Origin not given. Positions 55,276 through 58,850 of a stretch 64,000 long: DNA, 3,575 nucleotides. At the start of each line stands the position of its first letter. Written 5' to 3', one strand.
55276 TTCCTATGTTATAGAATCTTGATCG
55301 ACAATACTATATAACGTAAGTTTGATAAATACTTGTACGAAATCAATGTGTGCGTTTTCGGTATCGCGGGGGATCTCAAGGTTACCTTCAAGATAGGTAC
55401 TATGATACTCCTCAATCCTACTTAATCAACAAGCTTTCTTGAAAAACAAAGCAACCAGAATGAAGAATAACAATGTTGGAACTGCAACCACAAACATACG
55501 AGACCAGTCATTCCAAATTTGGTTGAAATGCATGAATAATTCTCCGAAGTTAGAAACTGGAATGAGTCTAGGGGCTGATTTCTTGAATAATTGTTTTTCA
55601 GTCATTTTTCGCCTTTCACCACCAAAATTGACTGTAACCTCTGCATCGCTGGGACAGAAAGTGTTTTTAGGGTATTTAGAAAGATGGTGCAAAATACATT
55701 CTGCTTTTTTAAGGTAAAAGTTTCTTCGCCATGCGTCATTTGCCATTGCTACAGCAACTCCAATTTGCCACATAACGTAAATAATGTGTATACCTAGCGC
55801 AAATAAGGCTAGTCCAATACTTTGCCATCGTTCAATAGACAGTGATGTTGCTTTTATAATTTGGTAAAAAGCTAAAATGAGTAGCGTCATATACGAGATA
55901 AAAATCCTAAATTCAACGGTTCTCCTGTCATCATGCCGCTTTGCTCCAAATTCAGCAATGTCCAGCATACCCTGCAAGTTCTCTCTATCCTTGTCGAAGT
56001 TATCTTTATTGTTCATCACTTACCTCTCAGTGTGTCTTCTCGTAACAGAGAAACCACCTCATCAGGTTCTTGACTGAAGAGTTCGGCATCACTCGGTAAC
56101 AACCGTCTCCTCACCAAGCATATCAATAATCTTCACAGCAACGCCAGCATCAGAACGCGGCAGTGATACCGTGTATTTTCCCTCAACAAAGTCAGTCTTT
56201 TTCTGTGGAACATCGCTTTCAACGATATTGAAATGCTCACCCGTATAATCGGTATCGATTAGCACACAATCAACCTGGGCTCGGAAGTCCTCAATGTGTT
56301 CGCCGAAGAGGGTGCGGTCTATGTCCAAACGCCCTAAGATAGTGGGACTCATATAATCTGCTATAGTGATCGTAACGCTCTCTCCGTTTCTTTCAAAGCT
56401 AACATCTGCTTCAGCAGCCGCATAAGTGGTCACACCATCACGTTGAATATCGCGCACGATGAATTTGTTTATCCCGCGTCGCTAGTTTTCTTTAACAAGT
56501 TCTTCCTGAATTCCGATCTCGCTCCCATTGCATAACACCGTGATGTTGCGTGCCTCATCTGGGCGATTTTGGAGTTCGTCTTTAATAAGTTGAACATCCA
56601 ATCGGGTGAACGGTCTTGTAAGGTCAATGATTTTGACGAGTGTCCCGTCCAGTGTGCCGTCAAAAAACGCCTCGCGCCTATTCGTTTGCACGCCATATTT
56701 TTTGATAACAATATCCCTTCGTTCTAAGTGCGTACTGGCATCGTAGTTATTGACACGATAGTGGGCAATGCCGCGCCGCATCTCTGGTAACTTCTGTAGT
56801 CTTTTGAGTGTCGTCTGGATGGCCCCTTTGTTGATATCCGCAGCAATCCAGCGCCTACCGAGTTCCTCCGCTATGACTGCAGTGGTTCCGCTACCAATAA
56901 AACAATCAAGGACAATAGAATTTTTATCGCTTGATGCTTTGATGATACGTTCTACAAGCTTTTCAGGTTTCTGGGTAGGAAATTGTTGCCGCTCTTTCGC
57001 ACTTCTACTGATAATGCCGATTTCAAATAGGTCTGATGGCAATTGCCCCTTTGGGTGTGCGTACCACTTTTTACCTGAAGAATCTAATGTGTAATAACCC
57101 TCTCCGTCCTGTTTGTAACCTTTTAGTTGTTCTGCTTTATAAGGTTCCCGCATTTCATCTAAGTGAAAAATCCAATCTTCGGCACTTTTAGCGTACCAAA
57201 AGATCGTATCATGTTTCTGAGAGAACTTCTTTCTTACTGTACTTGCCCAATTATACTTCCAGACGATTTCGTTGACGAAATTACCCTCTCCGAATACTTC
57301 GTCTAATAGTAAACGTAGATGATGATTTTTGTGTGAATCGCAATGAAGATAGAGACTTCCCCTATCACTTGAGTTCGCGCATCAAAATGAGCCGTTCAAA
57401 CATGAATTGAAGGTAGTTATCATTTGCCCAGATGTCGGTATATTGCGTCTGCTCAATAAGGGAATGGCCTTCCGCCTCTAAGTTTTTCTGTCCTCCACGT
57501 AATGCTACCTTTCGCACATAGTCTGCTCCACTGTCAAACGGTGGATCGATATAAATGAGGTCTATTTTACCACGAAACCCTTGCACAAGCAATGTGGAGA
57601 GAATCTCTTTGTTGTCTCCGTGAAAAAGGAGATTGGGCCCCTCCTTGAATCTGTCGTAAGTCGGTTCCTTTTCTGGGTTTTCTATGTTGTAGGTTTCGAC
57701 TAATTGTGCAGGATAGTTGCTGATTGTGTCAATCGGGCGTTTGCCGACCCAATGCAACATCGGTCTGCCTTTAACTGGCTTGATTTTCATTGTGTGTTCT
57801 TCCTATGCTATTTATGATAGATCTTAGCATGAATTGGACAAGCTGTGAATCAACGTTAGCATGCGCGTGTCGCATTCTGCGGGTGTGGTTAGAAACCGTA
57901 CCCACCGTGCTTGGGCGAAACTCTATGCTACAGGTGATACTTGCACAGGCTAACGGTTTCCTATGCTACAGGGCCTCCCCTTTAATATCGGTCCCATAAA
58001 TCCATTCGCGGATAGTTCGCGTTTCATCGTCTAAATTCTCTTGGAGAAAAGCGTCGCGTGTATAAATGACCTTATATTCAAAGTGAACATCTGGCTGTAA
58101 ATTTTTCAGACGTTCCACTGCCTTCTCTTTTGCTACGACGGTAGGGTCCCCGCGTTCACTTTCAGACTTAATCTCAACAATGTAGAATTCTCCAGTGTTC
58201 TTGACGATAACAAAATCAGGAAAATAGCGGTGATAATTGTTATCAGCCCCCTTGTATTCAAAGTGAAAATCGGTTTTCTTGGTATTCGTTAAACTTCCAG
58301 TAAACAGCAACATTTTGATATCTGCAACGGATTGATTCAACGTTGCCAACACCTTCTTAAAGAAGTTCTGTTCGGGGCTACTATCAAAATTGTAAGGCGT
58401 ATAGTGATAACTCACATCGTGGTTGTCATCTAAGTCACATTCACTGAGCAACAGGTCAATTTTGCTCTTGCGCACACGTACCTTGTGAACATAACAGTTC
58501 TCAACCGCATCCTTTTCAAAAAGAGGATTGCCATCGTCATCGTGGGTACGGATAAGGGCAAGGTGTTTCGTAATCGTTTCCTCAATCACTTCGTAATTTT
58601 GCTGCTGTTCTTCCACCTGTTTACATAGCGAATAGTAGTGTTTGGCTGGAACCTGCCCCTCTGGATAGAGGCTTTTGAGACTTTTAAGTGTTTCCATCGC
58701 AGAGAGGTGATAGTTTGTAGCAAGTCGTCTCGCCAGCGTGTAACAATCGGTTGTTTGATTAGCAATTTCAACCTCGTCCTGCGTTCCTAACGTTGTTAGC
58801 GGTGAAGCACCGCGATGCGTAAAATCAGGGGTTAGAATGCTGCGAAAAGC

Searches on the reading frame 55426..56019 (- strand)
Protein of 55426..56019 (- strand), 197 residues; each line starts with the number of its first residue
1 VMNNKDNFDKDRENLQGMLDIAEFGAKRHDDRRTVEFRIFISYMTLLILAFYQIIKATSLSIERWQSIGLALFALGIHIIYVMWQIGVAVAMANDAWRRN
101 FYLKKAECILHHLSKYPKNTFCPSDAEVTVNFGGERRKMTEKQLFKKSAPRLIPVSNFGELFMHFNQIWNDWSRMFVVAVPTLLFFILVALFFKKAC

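Call 5: search_protein_families(library=pfam, proteins=[window:55426-56019:-], max_evalue=0.01)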
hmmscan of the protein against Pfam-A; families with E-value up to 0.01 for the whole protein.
window:55426-56019:- (197 aa): 0 families

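Call 6: search_protein_families(library=ncbifam, proteins=[window:55426-56019:-], max_evalue=0.01)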
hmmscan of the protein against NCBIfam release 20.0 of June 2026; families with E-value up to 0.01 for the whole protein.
window:55426-56019:- (197 aa): 1 family
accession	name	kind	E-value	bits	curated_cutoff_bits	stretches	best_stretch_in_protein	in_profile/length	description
NF008306.0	PRK11098.1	equivalog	0.0062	15.9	492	1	35-102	59-120/413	peptide antibiotic transporter SbmA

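Call 15: search_protein_families(library=padloc, proteins=[window:55426-56019:-], max_evalue=0.01)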
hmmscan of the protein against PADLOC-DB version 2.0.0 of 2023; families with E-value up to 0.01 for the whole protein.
window:55426-56019:- (197 aa): 0 families

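Call 52: search_protein_families(library=pfam, max_evalue=5, proteins=[window:55426-56019:-])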
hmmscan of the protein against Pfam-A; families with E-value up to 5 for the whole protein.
window:55426-56019:- (197 aa): 2 families
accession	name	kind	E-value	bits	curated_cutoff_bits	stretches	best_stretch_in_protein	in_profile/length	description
PF24838.2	8xMP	-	0.013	15.8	30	1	26-97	11-80/136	Octameric membrane protein family (8xMP)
PF05753.20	TRAP_beta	-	0.16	11.8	22.4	1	109-195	86-171/178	Translocon-associated protein beta (TRAPB)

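Call 53: search_protein_families(library=phrogs, max_evalue=0.01, proteins=[window:55426-56019:-])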
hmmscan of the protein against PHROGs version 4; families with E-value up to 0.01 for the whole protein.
window:55426-56019:- (197 aa): 0 families

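Call 101: find_homologous_proteins(query=window:55426-56019:-, max_evalue=0.001)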
Query window:55426-56019:- (197 aa): 87 proteins with E <= 0.001 among 290 candidates.
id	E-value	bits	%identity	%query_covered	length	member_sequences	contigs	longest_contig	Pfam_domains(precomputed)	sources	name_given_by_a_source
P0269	4.8e-129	446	100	99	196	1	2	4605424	-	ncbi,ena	-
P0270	1.3e-113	395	88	99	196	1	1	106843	-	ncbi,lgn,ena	-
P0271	6.0e-111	387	85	99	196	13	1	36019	-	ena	-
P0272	6.1e-106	370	84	99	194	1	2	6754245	-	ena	-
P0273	2.2e-72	261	65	89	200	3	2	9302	-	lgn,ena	-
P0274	6.4e-71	256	64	89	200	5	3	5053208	-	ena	-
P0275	6.8e-71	256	63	95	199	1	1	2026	-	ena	-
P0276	1.2e-68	249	61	95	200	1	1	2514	-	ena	-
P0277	1.4e-68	249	63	88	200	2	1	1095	-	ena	-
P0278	6.3e-65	237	56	99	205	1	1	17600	-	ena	-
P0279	1.4e-63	232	57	95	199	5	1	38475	-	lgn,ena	-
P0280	4.9e-62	227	57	91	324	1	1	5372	-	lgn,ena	-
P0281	7.5e-62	227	61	95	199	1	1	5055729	-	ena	-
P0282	9.9e-62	226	62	97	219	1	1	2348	-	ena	-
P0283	1.1e-61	226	58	97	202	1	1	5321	-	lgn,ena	-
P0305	1.9e-45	173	47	91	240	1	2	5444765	-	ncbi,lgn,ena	-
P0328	6.5e-38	148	40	99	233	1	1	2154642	-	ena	-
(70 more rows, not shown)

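Call 108: find_encoding_contigs(protein=P0269, flank=10000, max_places=4)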
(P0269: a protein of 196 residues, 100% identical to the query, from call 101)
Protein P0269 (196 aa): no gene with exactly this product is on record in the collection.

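Call 109: find_encoding_contigs(protein=P0271, flank=8000, max_places=3)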
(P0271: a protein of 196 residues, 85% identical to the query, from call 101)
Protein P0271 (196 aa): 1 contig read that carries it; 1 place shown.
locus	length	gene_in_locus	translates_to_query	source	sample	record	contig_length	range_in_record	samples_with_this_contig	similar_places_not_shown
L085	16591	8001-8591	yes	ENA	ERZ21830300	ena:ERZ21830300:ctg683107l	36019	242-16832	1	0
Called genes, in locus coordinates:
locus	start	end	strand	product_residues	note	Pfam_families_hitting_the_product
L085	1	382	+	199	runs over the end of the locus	-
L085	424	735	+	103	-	-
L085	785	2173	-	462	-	PF00206:Lyase_1, PF10415:FumaraseC_C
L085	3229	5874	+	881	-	PF04851:ResIII (weak)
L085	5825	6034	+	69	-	-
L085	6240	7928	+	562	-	PF03602:Cons_hypoth95 (faint), PF01555:N6_N4_Mtase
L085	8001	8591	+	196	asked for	-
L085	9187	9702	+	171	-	PF01381:HTH_3 (faint), PF13443:HTH_26 (faint)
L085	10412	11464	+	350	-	PF00596:Aldolase_II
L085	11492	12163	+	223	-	-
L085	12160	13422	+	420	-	PF09587:PGA_cap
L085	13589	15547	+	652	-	PF20581:DUF6785, PF20580:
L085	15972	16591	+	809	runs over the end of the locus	PF02190:LON_substr_bdg, PF00004:AAA, PF07728:AAA_5, PF22667:Lon_lid, PF05362:Lon_C, PF13541:ChlI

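Call 110: find_encoding_contigs(protein=P0272, flank=8000, max_places=3)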
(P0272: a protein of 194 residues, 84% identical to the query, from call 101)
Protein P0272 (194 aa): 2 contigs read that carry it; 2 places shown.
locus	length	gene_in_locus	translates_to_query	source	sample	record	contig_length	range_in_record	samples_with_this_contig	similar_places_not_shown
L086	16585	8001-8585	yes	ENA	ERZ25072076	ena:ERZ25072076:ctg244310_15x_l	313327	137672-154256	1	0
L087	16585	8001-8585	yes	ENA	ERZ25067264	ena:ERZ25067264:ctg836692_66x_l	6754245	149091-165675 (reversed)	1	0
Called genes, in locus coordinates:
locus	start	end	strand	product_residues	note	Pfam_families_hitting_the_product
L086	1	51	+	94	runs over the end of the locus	PF01527:HTH_Tnp_1, PF13542:HTH_Tnp_ISL3 (faint), PF13518:HTH_28 (weak)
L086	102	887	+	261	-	PF13276:HTH_21, PF00665:rve, PF13610:DDE_Tnp_IS240 (weak), PF13683:rve_3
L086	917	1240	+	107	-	PF05685:Uma2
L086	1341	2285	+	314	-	-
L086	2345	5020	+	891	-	-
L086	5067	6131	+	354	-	-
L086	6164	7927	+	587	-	PF03602:Cons_hypoth95 (faint), PF01555:N6_N4_Mtase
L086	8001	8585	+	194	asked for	-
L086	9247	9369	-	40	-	-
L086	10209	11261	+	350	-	PF00596:Aldolase_II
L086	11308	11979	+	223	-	-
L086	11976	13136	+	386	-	PF09587:PGA_cap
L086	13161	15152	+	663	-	PF20581:DUF6785, PF20580:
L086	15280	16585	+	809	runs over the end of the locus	PF02190:LON_substr_bdg, PF00004:AAA, PF07728:AAA_5, PF22667:Lon_lid, PF05362:Lon_C, PF13541:ChlI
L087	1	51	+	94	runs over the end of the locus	PF01527:HTH_Tnp_1, PF13542:HTH_Tnp_ISL3 (faint), PF13518:HTH_28 (weak)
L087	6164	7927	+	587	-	PF03602:Cons_hypoth95 (faint), PF01555:N6_N4_Mtase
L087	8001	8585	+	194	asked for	-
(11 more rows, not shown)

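Call 111: find_encoding_contigs(protein=P0305, flank=7000, max_places=2)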
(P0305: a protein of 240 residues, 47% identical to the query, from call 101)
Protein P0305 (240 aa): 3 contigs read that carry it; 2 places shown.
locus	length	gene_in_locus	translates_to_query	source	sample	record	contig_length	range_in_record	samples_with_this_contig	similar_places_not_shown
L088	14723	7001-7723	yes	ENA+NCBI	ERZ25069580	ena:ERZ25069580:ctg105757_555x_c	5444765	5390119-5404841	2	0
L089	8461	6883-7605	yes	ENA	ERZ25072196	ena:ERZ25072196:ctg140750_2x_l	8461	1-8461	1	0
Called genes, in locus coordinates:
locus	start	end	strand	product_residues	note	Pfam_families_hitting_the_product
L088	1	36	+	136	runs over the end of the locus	PF13358:DDE_3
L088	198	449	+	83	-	-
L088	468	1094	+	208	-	-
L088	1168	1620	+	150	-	PF08334:T2SSG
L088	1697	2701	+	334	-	PF02746:MR_MLE_N (faint), PF13378:MR_MLE_C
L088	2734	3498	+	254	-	PF13385:Laminin_G_3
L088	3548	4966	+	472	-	PF00171:Aldedh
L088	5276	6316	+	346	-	-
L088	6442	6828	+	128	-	PF20215:DUF6575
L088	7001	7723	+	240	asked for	-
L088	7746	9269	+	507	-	PF01555:N6_N4_Mtase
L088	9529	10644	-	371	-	PF03544:TonB_C, PF03781:FGE-sulfatase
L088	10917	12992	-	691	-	PF00009:GTP_EFTU, PF01926:MMR_HSR1 (faint), PF22042:EF-G_D2, PF03144:GTP_EFTU_D2 (weak), PF14492:EFG_III, PF03764:EFG_IV, PF00679:EFG_C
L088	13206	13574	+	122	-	PF04241:DUF423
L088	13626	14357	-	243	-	PF01522:Polysacc_deac_1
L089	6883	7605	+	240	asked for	-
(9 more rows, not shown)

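Call 112: find_encoding_contigs(protein=P0328, flank=7000, max_places=2)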
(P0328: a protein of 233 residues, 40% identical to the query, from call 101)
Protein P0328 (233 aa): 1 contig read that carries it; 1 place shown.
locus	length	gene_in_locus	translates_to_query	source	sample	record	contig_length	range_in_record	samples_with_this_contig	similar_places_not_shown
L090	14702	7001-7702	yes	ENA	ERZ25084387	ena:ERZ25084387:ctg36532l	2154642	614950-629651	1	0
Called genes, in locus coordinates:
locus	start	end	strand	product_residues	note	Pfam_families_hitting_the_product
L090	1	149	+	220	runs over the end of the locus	PF00510:COX3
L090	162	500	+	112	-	PF03626:COX4_pro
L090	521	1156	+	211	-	PF00578:AhpC-TSA, PF08534:Redoxin, PF02630:SCO1-SenC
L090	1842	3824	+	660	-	PF03235:GmrSD_N, PF07510:GmrSD_C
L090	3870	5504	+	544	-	PF00404:Dockerin_1, PF13860:FlgD_ig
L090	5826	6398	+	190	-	-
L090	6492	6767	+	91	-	PF00665:rve (weak)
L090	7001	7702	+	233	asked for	-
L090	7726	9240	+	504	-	PF01555:N6_N4_Mtase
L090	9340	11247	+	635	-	PF00582:Usp, PF08369:PCP_red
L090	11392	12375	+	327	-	PF01555:N6_N4_Mtase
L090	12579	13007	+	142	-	-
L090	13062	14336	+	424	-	PF01011:PQQ (faint), PF13570:Beta-prop_ACSF4 (faint), PF13360:PQQ_2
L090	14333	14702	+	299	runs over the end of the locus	PF01656:CbiA, PF09140:MipZ (weak), PF10609:ParA, PF13614:AAA_31 (weak)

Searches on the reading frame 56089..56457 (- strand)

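Call 5: search_protein_families(library=pfam, proteins=[window:56089-56457:-], max_evalue=0.01)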
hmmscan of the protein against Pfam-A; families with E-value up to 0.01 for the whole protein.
window:56089-56457:- (122 aa): 1 family
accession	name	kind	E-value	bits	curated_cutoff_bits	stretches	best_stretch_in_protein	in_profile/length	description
PF10614.14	CsgF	-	0.0021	18.6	25.8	0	84-120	92-129/132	Type VIII secretion system (T8SS), CsgF protein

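Call 6: search_protein_families(library=ncbifam, proteins=[window:56089-56457:-], max_evalue=0.01)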
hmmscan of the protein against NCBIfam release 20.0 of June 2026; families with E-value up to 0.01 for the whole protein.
window:56089-56457:- (122 aa): 0 families

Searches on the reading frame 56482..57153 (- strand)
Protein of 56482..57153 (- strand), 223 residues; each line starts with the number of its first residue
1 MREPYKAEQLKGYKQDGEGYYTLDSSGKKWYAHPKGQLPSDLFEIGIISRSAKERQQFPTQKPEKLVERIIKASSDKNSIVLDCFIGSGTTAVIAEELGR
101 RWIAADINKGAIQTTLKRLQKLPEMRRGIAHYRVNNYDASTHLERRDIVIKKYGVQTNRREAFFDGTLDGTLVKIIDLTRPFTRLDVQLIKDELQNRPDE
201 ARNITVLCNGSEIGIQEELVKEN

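Call 5: search_protein_families(library=pfam, proteins=[window:56482-57153:-], max_evalue=0.01)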
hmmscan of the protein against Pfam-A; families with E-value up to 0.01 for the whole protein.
window:56482-57153:- (223 aa): 1 family
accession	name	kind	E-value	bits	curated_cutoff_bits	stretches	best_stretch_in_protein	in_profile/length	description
PF01555.25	N6_N4_Mtase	-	4.3e-27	96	26.7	1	3-115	120-219/221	DNA methylase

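Call 6: search_protein_families(library=ncbifam, proteins=[window:56482-57153:-], max_evalue=0.01)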
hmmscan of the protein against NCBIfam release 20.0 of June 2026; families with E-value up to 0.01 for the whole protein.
window:56482-57153:- (223 aa): 5 families
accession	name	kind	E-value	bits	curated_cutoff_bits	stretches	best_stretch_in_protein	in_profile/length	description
NF008572.0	PRK11524.1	equivalog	2.7e-18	66.1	292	1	37-125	174-262/294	adenine-specific DNA-methyltransferase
NF050803.1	DnaMtaseCcrMCaul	equivalog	1.2e-16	60.6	830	1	51-126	179-254/350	adenine-specific DNA-methyltransferase CcrM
NF010253.0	PRK13699.1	subfamily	4.8e-09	36.2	244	1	54-123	140-209/226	DNA methyltransferase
NF053511.1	tRNA_U34_MnmM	equivalog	0.0015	18.1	135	1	65-121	5-64/183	tRNA 5-(aminomethyl)-2-thiouridylate-methyltransferase MnmM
NF011529.0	PRK14968.1-3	equivalog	0.002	17.6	162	1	62-117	22-74/198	putative methyltransferase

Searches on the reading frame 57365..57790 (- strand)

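Call 5: search_protein_families(library=pfam, proteins=[window:57365-57790:-], max_evalue=0.01)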
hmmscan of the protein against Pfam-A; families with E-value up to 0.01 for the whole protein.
window:57365-57790:- (141 aa): 3 families
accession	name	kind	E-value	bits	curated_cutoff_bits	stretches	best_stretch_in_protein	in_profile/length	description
PF00644.27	PARP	-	0.00085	19.3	26.7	1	23-74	18-71/199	Poly(ADP-ribose) polymerase catalytic domain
PF03602.21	Cons_hypoth95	-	0.0013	18.9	24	1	72-129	110-167/182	Conserved hypothetical protein 95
PF01555.25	N6_N4_Mtase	-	0.0015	19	26.7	1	76-139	1-41/221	DNA methylase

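Call 6: search_protein_families(library=ncbifam, proteins=[window:57365-57790:-], max_evalue=0.01)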
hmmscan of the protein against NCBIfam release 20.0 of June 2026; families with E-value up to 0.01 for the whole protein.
window:57365-57790:- (141 aa): 1 family
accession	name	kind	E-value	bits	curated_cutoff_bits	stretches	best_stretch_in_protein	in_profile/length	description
NF008572.0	PRK11524.1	equivalog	0.0048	16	292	0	45-92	7-50/294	adenine-specific DNA-methyltransferase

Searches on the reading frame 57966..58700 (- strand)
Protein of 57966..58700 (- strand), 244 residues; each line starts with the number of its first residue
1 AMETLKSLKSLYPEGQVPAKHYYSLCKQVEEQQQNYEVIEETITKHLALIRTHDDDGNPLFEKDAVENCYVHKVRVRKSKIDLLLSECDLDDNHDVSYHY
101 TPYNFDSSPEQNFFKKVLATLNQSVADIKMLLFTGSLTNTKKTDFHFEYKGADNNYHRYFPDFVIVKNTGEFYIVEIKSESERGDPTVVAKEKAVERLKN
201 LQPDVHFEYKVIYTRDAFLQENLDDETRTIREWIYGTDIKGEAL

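Call 52: search_protein_families(library=pfam, max_evalue=5, proteins=[window:57966-58700:-])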
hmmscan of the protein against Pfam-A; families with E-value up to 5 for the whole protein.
window:57966-58700:- (244 aa): 2 families
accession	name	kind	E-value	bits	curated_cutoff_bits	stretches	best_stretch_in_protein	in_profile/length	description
PF08722.17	Tn7_TnsA-like_N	-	0.0003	21.7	26.5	1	147-194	14-68/85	TnsA-like endonuclease N terminal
PF07788.17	PDDEXK_10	-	0.062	13.7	21.2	1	164-202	7-45/74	PD-(D/E)XK nuclease superfamily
